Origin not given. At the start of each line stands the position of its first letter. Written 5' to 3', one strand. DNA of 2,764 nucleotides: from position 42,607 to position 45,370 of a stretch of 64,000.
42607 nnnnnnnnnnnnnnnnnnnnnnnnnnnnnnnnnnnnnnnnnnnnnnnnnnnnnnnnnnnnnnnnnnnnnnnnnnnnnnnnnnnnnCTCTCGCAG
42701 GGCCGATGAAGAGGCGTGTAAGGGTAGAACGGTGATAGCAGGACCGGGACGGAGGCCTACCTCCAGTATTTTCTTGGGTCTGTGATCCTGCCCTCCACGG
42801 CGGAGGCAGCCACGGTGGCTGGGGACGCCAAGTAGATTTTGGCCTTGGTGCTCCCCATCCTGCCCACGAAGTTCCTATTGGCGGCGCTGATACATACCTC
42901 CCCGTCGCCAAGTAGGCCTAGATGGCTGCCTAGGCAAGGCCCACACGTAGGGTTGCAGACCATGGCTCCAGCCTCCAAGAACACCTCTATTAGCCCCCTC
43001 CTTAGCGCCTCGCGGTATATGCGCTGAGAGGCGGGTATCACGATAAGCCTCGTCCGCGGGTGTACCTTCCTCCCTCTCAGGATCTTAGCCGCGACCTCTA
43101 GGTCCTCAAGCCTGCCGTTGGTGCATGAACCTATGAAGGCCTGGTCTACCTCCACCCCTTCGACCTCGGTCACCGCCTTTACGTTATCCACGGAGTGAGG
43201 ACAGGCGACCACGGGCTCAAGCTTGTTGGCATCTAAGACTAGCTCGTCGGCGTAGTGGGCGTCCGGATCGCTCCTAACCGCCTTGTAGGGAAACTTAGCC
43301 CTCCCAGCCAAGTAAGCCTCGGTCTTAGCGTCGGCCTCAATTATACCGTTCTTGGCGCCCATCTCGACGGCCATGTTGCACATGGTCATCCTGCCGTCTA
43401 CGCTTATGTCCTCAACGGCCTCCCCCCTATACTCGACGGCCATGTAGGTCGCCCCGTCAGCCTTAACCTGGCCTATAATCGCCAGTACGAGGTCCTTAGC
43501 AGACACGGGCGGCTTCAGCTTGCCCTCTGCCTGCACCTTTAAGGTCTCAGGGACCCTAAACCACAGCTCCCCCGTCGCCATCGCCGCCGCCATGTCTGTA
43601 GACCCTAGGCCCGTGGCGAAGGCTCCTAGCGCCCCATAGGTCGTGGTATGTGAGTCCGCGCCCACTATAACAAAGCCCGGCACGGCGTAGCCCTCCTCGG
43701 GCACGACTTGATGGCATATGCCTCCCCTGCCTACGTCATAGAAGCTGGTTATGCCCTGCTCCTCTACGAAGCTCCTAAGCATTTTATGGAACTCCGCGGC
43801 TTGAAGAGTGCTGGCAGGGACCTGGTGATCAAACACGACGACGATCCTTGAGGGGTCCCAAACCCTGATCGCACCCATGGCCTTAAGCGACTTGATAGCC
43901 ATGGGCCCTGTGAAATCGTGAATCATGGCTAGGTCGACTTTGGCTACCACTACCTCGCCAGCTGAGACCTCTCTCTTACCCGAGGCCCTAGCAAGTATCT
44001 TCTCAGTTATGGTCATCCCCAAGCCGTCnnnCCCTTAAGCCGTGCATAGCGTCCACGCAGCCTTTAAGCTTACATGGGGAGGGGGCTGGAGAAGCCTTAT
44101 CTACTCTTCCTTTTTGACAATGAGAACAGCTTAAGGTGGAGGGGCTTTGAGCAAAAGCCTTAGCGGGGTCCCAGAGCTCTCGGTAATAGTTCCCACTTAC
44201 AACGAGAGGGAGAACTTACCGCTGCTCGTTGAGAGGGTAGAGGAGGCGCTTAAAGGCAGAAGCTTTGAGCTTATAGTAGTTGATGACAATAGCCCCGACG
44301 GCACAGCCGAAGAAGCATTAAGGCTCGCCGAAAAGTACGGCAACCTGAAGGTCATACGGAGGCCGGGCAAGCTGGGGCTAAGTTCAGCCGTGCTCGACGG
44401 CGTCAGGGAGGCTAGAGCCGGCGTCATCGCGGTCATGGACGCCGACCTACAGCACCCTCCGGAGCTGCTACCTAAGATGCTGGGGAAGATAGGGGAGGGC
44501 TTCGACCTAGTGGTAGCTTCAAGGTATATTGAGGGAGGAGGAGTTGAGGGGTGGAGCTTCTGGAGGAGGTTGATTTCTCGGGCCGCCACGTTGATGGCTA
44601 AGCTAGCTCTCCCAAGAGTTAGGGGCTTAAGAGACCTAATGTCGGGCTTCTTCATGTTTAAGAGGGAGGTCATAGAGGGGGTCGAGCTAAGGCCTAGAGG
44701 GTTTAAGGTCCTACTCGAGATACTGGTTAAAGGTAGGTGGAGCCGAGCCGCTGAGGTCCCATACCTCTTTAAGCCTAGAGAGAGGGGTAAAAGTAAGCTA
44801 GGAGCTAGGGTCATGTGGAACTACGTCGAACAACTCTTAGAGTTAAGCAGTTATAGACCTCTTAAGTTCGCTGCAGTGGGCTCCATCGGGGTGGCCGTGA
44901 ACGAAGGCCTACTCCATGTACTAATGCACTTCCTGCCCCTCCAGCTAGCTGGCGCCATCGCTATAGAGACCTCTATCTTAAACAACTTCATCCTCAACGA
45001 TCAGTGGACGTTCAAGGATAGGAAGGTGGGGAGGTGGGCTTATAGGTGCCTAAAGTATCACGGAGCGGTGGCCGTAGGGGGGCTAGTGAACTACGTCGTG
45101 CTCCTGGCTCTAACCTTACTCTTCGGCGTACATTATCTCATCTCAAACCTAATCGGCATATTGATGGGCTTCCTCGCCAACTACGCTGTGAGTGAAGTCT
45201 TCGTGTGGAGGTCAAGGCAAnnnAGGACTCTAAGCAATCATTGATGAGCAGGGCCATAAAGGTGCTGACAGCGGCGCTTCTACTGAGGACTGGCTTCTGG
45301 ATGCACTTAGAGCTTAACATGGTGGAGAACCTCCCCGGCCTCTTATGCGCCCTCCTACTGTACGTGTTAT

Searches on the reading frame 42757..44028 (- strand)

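Call 13: search_protein_families(library=pfam, proteins=[window:42757-44028:-], max_evalue=0.001)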
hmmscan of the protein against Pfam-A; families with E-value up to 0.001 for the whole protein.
window:42757-44028:- (423 aa): 2 families
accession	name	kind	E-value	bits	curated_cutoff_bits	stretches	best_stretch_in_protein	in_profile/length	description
PF00330.25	Aconitase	-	1.4e-113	380.8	28.7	2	10-288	2-305/463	Aconitase family (aconitate hydratase)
PF04412.18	AcnX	-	0.00049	19.4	31.5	1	288-362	285-357/400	Aconitase X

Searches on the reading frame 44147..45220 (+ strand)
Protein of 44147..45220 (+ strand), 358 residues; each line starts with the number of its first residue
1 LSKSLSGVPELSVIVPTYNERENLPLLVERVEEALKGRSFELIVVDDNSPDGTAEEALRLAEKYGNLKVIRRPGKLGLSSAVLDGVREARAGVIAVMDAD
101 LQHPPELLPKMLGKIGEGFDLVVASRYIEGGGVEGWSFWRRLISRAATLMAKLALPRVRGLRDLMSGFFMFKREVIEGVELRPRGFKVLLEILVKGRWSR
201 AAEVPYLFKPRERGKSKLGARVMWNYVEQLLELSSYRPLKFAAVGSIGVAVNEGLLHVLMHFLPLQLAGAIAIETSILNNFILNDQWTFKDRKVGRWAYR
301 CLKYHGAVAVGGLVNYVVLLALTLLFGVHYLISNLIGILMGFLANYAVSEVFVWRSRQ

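Call 67: search_protein_families(library=pfam, proteins=[window:44147-45220:+], max_evalue=0.001)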
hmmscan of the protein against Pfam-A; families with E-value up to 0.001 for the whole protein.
window:44147-45220:+ (358 aa): 3 families
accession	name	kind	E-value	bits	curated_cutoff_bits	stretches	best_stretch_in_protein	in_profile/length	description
PF00535.33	Glycos_transf_2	-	2.2e-36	125.7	23.3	1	12-177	1-165/168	Glycosyl transferase family 2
PF04138.20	GtrA_DPMS_TM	-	2.5e-25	89.4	26.1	1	240-354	1-117/117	GtrA/DPMS, transmembrane domain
PF13641.12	Glyco_tranf_2_3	-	9.1e-09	36.1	27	1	9-113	1-109/230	Glycosyltransferase like family 2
